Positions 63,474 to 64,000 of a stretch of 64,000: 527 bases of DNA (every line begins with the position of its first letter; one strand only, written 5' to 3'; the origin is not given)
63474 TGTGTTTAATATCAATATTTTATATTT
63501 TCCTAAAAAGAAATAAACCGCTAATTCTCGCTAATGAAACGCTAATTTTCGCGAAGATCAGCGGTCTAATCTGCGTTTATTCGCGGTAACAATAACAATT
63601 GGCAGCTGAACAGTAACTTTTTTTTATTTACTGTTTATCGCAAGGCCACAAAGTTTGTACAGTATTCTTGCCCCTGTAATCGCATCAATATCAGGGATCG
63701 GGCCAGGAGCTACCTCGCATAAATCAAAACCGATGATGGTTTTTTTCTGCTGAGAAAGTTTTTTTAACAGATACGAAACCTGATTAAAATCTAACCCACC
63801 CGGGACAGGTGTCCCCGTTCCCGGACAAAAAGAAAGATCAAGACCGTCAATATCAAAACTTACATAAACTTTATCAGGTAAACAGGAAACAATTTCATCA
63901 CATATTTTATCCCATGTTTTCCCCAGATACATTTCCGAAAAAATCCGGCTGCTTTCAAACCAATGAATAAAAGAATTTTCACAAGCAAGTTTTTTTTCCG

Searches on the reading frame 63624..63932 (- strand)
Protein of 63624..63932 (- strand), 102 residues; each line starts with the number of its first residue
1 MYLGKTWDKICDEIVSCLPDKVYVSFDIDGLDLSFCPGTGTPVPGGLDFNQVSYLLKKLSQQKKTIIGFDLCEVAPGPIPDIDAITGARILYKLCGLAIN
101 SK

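Call 6: search_protein_families(library=pfam, proteins=[window:63624-63932:-], max_evalue=0.01)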
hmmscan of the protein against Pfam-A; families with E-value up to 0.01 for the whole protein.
window:63624-63932:- (102 aa): 1 family
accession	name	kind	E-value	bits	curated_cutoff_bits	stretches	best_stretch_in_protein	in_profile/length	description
PF00491.26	Arginase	-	5.7e-22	78.9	22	1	8-94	188-277/280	Arginase family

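Call 7: search_protein_families(library=ncbifam, proteins=[window:63624-63932:-], max_evalue=0.01)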
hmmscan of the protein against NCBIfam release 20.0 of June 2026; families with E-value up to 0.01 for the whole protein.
window:63624-63932:- (102 aa): 5 families
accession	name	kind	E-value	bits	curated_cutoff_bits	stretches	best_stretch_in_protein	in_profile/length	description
NF002564.0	PRK02190.1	subfamily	1.8e-19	70.1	302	1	8-98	211-301/307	agmatinase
TIGR01230.1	agmatinase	equivalog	2.3e-19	70.1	174.3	1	8-95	186-273/275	agmatinase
TIGR01229.1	rocF_arginase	equivalog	9.2e-13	48.2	227.6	1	20-76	218-273/300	arginase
TIGR01227.1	hutG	equivalog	5.3e-10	39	229.15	1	20-86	231-294/307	formimidoylglutamase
NF010347.0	PRK13775.1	equivalog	2.5e-05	23.7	381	1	7-86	234-312/331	formimidoylglutamase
